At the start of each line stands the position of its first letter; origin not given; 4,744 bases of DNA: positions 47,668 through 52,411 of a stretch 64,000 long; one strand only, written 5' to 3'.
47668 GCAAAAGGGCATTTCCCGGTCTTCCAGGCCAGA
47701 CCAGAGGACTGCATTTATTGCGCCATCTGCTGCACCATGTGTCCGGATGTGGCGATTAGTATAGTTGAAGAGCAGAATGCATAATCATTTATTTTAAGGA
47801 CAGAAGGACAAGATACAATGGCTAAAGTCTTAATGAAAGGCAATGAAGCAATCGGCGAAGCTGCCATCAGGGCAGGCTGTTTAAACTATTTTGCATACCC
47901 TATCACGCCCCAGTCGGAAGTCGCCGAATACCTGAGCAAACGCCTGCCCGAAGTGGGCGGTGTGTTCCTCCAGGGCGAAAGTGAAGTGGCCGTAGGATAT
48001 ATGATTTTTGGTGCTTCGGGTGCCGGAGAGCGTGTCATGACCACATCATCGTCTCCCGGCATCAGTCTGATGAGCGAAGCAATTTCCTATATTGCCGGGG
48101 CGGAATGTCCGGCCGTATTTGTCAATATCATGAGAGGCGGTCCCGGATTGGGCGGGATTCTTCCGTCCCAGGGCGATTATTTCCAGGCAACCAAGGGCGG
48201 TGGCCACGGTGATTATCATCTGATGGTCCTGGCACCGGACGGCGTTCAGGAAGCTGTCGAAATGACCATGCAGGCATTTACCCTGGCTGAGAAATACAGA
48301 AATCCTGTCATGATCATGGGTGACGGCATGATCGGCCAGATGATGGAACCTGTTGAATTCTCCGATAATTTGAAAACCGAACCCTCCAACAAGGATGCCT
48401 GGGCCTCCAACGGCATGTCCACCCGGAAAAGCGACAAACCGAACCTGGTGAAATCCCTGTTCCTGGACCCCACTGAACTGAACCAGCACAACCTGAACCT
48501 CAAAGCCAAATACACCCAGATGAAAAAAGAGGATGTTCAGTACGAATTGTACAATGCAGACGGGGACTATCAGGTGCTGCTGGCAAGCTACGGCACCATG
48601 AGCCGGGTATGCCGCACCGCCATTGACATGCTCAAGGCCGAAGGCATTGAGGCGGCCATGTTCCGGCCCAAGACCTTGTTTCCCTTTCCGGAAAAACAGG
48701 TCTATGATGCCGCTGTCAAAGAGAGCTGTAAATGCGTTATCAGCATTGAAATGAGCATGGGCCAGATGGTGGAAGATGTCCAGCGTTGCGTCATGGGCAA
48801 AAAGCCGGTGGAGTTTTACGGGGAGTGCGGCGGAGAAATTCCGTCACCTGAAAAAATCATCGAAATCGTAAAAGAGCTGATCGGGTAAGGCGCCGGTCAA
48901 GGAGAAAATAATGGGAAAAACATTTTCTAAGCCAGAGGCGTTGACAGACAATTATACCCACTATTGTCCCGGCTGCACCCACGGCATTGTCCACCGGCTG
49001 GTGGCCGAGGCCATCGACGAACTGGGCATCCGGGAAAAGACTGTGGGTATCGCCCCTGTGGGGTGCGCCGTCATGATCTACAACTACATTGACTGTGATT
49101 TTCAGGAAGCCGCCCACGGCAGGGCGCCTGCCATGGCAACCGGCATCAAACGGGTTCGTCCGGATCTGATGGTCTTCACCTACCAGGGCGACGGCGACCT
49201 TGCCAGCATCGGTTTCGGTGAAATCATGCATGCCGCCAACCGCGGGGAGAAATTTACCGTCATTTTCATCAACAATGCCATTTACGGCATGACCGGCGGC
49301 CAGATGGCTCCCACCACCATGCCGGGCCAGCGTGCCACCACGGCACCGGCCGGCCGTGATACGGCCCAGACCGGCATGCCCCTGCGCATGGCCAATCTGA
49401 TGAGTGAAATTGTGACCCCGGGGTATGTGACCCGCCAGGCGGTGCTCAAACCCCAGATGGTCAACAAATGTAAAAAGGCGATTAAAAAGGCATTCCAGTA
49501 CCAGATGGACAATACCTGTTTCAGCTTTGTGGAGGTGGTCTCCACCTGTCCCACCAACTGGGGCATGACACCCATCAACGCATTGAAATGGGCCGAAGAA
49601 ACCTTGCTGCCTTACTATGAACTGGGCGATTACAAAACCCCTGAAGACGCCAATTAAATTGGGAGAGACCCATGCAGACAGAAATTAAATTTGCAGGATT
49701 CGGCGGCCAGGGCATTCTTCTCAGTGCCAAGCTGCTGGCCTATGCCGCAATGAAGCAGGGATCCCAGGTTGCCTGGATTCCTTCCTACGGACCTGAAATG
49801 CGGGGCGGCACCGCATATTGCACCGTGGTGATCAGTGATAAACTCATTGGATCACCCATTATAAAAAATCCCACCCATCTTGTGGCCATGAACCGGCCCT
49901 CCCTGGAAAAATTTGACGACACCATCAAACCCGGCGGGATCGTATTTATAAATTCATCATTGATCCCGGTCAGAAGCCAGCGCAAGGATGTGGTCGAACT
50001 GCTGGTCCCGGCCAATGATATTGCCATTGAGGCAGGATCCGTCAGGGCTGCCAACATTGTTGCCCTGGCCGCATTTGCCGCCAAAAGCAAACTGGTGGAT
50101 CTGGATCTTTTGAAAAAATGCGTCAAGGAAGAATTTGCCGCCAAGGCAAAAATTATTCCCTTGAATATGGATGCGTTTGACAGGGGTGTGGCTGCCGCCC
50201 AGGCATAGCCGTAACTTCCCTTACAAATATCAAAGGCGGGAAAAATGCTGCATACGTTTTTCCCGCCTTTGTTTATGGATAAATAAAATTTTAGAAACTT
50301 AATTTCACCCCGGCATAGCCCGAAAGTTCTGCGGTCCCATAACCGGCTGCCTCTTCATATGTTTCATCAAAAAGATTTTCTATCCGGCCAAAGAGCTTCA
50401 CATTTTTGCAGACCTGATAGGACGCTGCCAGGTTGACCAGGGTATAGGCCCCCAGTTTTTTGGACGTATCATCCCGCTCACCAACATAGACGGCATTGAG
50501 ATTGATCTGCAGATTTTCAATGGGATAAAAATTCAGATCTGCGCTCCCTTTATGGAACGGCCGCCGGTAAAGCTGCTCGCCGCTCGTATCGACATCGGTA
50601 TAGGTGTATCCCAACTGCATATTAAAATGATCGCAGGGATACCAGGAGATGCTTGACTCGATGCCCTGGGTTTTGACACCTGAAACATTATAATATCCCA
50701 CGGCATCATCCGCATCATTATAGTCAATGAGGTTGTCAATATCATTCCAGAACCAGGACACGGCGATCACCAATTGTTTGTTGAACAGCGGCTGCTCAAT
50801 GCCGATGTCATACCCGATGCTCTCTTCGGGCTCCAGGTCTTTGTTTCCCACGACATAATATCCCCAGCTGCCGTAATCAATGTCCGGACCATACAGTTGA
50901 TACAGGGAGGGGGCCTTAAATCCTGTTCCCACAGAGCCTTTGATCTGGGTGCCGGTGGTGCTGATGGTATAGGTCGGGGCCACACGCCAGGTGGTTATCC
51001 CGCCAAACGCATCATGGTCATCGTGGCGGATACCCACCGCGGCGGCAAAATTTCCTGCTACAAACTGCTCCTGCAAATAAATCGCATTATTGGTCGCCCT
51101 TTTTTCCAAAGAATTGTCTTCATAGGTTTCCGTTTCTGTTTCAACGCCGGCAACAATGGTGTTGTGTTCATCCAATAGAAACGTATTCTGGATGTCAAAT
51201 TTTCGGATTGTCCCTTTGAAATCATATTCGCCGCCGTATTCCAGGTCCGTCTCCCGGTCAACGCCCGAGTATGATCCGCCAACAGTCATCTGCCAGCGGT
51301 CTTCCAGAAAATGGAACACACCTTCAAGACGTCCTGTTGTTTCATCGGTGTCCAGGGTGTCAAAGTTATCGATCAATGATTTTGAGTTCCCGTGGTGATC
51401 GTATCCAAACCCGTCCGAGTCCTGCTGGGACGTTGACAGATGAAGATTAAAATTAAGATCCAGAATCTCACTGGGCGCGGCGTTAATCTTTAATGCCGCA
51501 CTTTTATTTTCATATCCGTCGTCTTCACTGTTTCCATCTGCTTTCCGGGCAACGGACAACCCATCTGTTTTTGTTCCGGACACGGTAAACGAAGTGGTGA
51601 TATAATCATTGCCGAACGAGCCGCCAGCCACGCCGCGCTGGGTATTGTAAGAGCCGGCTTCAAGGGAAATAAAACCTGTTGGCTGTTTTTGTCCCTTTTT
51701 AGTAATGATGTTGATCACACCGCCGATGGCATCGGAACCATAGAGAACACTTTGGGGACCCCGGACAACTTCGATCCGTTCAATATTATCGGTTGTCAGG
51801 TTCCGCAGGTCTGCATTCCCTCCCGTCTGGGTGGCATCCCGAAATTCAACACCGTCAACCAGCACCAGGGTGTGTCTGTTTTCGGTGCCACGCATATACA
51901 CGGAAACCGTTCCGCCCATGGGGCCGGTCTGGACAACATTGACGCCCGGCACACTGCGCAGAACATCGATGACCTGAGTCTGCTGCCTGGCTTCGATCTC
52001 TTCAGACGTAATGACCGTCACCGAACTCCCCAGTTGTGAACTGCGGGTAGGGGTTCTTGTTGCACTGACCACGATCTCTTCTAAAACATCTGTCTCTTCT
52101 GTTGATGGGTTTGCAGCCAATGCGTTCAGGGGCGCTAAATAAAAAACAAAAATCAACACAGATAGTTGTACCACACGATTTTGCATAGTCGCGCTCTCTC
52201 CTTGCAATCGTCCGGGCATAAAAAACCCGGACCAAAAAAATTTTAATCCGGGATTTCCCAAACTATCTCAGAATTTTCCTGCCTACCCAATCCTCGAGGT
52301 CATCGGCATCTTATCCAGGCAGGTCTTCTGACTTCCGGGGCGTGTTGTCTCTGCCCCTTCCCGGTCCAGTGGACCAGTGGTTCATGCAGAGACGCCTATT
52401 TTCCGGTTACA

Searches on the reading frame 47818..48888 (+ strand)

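Call 14: search_protein_families(library=pfam, proteins=[window:47818-48888:+], max_evalue=0.001)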
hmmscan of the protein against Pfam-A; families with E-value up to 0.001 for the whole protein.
window:47818-48888:+ (356 aa): 3 families
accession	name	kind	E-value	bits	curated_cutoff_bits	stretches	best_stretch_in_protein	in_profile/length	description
PF01855.24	POR_N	-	2.2e-49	168.7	27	1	14-239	1-226/231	Pyruvate flavodoxin/ferredoxin oxidoreductase, thiamine diP-bdg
PF17147.9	PFOR_II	-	4e-21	75.7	27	1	253-347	3-102/102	Pyruvate:ferredoxin oxidoreductase core domain II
PF02780.25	Transketolase_C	-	6.5e-06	26.5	25.9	1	252-310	11-68/124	Transketolase, C-terminal domain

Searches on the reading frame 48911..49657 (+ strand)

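Call 14: search_protein_families(library=pfam, proteins=[window:48911-49657:+], max_evalue=0.001)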
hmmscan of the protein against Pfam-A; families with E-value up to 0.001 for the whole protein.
window:48911-49657:+ (248 aa): 1 family
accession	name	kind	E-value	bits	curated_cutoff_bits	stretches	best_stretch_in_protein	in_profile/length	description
PF02775.26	TPP_enzyme_C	-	6.9e-20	71.8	21.9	1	51-207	3-149/151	Thiamine pyrophosphate enzyme, C-terminal TPP binding domain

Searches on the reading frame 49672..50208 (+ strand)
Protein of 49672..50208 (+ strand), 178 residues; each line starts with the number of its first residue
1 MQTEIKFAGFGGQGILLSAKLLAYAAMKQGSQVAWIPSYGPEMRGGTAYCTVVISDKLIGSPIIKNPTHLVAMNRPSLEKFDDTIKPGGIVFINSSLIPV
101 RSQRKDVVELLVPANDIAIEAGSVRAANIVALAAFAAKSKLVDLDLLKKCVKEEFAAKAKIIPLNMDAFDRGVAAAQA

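Call 14: search_protein_families(library=pfam, proteins=[window:49672-50208:+], max_evalue=0.001)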
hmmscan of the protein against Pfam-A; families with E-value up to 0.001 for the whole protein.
window:49672-50208:+ (178 aa): 1 family
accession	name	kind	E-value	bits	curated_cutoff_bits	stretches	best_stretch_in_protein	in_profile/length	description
PF01558.24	POR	-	2.6e-42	145.4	27.4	1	11-173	1-172/173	Pyruvate ferredoxin/flavodoxin oxidoreductase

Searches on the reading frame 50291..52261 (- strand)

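Call 14: search_protein_families(library=pfam, proteins=[window:50291-52261:-], max_evalue=0.001)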
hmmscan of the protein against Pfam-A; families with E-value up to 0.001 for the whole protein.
window:50291-52261:- (656 aa): 3 families
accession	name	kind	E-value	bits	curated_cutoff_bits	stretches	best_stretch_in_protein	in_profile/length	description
PF00593.30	TonB_dep_Rec_b-barrel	-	1.2e-47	164.3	27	1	208-630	22-436/436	TonB dependent receptor-like, beta-barrel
PF07715.20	Plug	-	4.4e-30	104.8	23.9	1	76-182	4-107/107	TonB-dependent Receptor Plug Domain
PF14905.12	OMP_b-brl_3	-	4.5e-09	36.3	27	1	340-635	73-378/408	Outer membrane protein beta-barrel family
